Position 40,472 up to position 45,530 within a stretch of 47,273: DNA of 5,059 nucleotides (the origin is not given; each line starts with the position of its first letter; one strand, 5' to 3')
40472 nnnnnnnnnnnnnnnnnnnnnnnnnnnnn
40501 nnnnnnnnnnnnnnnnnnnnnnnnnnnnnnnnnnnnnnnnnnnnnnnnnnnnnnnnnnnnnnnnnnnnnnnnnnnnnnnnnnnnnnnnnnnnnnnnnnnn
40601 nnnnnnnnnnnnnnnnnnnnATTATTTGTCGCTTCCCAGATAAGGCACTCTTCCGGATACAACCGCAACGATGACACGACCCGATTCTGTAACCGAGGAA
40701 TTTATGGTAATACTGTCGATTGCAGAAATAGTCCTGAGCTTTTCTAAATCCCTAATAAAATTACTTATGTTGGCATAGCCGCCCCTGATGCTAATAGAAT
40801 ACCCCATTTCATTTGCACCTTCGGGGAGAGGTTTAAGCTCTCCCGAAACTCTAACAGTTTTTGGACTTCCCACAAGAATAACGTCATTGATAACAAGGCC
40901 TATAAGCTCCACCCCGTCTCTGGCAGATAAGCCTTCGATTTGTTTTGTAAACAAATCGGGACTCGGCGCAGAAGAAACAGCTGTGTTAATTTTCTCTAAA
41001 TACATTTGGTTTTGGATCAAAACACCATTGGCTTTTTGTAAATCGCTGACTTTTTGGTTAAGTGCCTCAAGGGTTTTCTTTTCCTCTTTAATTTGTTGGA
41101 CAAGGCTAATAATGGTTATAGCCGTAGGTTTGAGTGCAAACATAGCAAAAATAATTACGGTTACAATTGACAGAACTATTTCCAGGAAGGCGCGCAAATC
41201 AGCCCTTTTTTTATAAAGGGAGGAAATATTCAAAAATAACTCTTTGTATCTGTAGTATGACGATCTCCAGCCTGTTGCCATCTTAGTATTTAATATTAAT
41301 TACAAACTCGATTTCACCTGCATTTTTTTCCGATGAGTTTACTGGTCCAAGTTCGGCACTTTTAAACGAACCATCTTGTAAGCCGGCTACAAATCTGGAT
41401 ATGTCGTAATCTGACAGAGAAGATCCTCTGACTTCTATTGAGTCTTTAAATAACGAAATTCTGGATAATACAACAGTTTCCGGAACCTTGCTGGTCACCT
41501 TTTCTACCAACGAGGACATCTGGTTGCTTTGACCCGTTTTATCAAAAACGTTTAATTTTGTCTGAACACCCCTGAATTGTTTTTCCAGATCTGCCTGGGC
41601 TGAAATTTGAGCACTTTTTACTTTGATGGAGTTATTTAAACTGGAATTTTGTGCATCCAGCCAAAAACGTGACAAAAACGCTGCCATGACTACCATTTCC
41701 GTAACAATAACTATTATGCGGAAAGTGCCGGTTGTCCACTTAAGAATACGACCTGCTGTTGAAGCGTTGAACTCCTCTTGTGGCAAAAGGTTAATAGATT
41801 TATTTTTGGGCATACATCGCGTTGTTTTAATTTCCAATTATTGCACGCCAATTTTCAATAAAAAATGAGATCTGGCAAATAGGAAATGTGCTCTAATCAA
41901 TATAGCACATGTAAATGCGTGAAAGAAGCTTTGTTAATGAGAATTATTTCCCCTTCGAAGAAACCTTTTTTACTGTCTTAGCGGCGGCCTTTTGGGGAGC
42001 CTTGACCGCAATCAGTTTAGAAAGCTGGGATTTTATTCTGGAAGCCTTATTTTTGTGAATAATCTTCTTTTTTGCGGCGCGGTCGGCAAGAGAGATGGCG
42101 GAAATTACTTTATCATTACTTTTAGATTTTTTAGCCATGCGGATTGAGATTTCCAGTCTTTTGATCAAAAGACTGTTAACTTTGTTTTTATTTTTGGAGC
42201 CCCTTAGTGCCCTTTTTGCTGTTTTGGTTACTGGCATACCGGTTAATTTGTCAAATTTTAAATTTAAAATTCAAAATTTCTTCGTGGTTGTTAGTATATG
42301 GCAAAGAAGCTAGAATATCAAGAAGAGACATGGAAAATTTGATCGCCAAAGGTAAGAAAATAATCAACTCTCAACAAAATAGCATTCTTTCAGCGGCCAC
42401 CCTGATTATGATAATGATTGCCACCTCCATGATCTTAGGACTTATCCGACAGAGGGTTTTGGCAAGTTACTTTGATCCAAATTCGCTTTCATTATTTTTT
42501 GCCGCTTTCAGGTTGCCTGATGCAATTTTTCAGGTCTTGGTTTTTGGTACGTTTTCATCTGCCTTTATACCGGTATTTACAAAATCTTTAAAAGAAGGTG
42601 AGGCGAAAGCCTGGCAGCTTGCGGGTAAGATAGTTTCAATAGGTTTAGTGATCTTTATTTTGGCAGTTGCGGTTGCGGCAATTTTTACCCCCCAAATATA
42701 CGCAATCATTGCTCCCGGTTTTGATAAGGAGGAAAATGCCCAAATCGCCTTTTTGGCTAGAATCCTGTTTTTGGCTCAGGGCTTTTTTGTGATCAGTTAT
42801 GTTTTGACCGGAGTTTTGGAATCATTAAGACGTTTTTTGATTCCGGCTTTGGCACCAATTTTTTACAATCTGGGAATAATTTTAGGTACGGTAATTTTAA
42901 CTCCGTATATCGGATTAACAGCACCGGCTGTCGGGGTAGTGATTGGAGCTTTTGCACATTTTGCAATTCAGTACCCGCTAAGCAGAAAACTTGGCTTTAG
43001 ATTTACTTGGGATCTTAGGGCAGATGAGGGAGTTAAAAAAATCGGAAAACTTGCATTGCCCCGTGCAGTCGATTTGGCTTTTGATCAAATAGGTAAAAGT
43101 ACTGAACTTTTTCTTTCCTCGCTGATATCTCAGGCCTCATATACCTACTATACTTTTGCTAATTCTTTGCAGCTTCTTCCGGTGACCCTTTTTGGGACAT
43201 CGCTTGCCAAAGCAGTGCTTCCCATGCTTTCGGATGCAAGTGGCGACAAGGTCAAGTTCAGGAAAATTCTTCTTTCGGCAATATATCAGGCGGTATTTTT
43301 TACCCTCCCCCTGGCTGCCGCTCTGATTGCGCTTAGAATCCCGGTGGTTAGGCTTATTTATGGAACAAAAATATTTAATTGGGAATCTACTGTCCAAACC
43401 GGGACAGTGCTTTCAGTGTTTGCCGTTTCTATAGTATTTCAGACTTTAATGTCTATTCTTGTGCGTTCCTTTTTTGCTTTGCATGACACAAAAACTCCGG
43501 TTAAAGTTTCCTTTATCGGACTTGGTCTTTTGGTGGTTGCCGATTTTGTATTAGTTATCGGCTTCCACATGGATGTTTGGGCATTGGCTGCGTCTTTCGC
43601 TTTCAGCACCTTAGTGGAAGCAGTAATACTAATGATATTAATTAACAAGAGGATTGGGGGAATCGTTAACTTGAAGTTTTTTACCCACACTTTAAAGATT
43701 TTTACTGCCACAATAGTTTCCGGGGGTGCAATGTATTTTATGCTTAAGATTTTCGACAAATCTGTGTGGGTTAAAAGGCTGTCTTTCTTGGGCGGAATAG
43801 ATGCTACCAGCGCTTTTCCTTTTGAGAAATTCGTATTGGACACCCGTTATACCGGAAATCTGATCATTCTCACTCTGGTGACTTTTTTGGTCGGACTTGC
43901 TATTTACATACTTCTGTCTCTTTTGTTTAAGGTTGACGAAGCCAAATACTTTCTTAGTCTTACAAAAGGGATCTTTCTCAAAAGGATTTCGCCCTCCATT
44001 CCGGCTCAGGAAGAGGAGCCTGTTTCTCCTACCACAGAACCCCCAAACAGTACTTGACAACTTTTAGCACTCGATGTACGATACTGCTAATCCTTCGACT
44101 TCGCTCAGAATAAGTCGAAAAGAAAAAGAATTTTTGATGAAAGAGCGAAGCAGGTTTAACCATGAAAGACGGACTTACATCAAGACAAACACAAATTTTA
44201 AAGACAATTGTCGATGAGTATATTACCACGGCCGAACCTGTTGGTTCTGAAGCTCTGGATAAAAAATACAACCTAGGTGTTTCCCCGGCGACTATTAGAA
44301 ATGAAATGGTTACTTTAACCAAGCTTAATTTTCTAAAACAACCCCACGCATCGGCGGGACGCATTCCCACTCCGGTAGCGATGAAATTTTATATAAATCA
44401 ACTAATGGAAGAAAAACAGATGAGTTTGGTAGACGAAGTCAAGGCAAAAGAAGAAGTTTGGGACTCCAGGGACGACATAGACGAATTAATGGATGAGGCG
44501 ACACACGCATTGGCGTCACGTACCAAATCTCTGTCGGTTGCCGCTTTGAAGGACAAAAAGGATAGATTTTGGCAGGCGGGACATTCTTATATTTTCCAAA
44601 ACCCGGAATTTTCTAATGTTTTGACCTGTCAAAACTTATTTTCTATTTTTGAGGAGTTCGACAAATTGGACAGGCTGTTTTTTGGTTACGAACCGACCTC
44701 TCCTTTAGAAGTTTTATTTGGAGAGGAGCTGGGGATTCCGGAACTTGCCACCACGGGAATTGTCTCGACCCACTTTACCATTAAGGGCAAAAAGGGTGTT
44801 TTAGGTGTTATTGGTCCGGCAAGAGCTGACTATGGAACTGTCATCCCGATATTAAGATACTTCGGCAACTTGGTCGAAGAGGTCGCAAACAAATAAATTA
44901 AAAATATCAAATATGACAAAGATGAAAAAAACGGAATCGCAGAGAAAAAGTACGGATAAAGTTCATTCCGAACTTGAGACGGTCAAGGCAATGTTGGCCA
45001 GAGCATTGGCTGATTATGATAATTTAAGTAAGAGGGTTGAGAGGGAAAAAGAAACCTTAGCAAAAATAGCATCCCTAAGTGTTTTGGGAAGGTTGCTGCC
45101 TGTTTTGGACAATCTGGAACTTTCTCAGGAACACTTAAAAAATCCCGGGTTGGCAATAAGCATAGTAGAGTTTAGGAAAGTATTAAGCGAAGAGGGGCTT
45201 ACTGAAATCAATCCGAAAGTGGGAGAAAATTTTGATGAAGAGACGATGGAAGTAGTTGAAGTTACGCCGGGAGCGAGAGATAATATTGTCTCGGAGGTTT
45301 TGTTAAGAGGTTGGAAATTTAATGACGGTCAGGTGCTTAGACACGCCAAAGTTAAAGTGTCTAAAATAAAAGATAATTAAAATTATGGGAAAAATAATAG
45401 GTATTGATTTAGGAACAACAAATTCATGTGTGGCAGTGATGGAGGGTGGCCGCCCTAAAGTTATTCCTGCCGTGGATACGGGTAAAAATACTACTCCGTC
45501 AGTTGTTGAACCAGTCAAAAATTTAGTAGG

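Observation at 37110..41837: PilN/PilO-like pair heads a seven-gene operon of surface proteins, with no pilM, ATPase, platform or pilin: candidate undescribed surface-assembly system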

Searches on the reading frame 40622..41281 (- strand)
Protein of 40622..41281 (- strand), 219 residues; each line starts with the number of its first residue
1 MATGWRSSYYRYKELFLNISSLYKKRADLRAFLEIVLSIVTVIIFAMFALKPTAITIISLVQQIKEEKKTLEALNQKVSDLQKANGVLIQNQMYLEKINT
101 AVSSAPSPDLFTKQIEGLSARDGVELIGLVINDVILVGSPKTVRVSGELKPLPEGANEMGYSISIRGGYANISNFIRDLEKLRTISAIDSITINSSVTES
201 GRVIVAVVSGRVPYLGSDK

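Call 5: search_protein_families(library=pfam, max_evalue=1, proteins=[window:40622-41281:-])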
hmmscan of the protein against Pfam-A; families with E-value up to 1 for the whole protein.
window:40622-41281:- (219 aa): 6 families
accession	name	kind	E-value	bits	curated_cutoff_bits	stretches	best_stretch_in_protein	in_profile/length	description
PF11083.13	Relaxase_C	-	0.00025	21.7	30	1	59-93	30-64/125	C-terminal helical hairpin domain from relaxase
PF04350.18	PilO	-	0.00099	19.7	22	1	158-199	86-127/145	Pilus assembly protein, PilO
PF04977.20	DivIC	-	0.0072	16.6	28.9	1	39-97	1-59/80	Septum formation initiator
PF23204.1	KIF21A_2nd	-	0.047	14.5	27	0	170-199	56-84/90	KIF21A-like domain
PF17111.11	PigL_N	-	0.077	12.8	27.2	1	39-90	6-57/209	Pigment biosynthesis cluster protein PigL N-terminal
PF10805.13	DUF2730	-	0.16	12.5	24.9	1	15-93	21-101/102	Protein of unknown function (DUF2730)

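Call 6: search_protein_families(library=ncbifam, max_evalue=1, proteins=[window:40622-41281:-])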
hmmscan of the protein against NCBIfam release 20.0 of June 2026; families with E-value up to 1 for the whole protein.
window:40622-41281:- (219 aa): 3 families
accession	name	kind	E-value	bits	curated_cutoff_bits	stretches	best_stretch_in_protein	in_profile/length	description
NF040945.1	CCC_membrane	equivalog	0.013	15.8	65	1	34-72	5-43/99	CCC motif membrane protein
NF009474.0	PRK12837.1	equivalog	0.13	11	675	1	102-209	112-213/513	FAD-binding protein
NF040576.1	T2SS_GspM_XpsM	equivalog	0.16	11.6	60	0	157-198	114-155/180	type II secretion system protein GspM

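Call 11: find_encoding_contigs(protein=window:40622-41281:-, flank=10000, max_places=10)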
Protein window:40622-41281:- (219 aa): 2 contigs read that carry it; 2 places shown.
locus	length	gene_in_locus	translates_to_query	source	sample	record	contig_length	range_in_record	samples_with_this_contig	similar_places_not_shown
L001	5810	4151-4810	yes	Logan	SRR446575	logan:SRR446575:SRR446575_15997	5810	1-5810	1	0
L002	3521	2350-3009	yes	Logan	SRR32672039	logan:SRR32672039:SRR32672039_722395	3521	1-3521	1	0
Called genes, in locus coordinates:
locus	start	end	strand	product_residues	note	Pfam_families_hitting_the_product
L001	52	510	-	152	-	PF01025:GrpE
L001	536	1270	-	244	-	PF03444:WHD_HrcA (faint), PF01628:HrcA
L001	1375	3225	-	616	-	PF03023:MurJ, PF13440:Polysacc_synt_3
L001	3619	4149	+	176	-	PF05137:PilN (weak)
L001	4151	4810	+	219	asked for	-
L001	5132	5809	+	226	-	?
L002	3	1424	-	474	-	?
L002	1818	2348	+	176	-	PF05137:PilN (weak)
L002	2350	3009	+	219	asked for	-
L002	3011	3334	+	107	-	-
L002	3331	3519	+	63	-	?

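Call 33: search_solved_structures(query=A2, max_evalue=10, show_alignments=2)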
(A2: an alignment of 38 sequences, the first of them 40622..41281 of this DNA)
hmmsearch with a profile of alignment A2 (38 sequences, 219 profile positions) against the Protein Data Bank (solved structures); distinct sequences matched with E-value up to 10: 8.
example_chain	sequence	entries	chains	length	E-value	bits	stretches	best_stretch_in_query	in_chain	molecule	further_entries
3jc8_Oa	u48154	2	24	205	1.4e-06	31.2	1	92-205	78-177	PilO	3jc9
5uvr_A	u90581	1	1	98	0.022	17.5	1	158-211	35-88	PilO protein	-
2rjz_A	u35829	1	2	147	0.05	16.3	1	158-211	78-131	PilO protein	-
8qox_B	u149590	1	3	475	0.08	15.6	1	57-142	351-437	Conserved membrane protein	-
4zry_B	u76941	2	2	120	0.21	14.2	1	57-117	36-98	Keratin, type II cytoskeletal 1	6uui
8p4y_A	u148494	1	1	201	0.44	13.2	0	60-123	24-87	Protein origami triangle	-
7xfr_B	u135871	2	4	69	0.98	12.1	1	57-104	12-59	Autophagy-related protein 16-1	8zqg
4axi_A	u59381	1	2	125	1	12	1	102-197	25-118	ETHANOLAMINE CARBOXYSOME STRUCTURAL PROTEIN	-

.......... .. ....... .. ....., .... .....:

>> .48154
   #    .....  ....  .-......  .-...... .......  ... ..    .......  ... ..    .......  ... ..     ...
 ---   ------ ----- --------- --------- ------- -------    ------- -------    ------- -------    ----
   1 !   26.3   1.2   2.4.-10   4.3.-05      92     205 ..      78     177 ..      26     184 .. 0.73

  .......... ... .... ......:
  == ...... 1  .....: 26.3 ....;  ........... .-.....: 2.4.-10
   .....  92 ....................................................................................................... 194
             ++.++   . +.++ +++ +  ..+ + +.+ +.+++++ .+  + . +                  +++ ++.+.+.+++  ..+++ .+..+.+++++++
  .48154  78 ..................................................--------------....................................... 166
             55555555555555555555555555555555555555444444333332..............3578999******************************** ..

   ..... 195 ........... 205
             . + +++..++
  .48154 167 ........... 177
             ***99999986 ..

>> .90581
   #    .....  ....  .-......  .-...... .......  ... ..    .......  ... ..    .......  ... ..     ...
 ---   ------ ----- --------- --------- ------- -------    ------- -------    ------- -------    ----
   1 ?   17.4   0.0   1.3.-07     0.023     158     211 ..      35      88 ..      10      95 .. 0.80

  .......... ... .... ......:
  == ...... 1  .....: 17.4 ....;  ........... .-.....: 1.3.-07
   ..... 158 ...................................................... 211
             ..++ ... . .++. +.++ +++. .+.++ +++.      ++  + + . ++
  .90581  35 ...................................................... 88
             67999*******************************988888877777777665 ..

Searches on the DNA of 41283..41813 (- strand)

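Call 83: search_rna_families(source=L054, start=13300, end=17700, threshold=gathering)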
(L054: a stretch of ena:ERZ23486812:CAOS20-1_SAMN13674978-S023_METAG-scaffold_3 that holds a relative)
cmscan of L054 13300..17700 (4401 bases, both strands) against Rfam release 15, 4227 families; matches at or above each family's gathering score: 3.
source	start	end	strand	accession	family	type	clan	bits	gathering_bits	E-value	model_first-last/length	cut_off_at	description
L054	13936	16955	-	RF02541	LSU_rRNA_bacteria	Gene; rRNA;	CL00112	2432.8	50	0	1-2925/2925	no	Bacterial large subunit ribosomal RNA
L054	17259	17332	-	RF00005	tRNA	Gene; tRNA;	CL00001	70.8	29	1.3e-14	1-71/71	no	tRNA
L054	13574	13690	-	RF00001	5S_rRNA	Gene; rRNA;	CL00113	59.4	38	4.3e-11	1-120/120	no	5S ribosomal RNA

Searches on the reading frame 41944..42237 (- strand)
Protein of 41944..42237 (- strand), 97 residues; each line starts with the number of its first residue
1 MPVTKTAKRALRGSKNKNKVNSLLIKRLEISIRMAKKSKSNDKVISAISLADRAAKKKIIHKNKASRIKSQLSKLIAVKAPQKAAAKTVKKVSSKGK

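Call 10: search_protein_families(library=pfam, max_evalue=0.001, proteins=[window:41944-42237:-])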
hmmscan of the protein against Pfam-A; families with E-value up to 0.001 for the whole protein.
window:41944-42237:- (97 aa): 1 family
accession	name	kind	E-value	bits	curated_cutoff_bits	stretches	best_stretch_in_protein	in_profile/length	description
PF01649.23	Ribosomal_S20p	-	3.4e-08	34.5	29.5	1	5-76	12-82/83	Ribosomal protein S20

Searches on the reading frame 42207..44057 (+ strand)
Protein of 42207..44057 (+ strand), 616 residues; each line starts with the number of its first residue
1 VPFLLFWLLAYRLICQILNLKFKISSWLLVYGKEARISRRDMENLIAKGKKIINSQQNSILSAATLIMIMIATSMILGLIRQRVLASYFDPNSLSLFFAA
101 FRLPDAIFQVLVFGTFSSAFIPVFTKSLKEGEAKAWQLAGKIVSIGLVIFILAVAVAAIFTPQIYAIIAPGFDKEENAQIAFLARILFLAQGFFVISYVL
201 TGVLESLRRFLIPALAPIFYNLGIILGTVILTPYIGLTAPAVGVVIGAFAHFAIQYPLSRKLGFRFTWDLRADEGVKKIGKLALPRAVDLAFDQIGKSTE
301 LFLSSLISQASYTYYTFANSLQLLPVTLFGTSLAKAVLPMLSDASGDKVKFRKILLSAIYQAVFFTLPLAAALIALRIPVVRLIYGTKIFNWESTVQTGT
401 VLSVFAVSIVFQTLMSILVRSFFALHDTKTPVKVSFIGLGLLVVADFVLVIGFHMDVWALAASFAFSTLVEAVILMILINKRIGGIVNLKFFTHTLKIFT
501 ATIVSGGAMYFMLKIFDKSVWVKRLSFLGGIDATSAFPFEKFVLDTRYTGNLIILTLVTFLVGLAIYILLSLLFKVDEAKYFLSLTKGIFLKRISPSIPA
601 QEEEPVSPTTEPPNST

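Call 10: search_protein_families(library=pfam, max_evalue=0.001, proteins=[window:42207-44057:+])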
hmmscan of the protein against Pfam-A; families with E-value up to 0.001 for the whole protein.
window:42207-44057:+ (616 aa): 3 families
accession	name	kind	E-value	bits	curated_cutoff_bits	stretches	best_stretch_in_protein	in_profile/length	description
PF03023.19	MurJ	-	1.9e-74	251.3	27.4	1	94-519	10-439/451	Lipid II flippase MurJ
PF13440.11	Polysacc_synt_3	-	5.3e-11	42.7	23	1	153-388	58-287/293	Polysaccharide biosynthesis protein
PF01943.22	Polysacc_synt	-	0.00027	20.9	28.2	1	143-343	87-272/274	Polysaccharide biosynthesis protein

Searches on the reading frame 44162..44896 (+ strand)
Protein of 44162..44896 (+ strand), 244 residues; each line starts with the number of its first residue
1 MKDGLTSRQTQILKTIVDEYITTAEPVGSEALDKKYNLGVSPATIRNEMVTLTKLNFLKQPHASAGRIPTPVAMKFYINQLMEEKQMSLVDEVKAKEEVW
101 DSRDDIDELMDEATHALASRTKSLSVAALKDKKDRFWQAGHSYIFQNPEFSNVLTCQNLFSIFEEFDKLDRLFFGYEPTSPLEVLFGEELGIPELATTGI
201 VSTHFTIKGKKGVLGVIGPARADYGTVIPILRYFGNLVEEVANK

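Call 10: search_protein_families(library=pfam, max_evalue=0.001, proteins=[window:44162-44896:+])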
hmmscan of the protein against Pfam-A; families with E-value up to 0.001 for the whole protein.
window:44162-44896:+ (244 aa): 2 families
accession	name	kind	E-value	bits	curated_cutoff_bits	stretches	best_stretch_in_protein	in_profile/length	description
PF01628.27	HrcA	-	2e-20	74.1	22.2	1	75-228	75-215/215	HrcA protein C terminal domain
PF03444.21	HrcA_DNA-bdg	-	2.3e-05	24.4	21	1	5-75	2-71/79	Winged helix-turn-helix transcription repressor, HrcA DNA-binding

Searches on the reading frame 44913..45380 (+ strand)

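Call 10: search_protein_families(library=pfam, max_evalue=0.001, proteins=[window:44913-45380:+])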
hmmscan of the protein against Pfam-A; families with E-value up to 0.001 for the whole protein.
window:44913-45380:+ (155 aa): 1 family
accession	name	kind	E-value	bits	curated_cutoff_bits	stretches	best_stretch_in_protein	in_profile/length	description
PF01025.24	GrpE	-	8.5e-27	94.3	25.8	1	5-151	11-165/165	GrpE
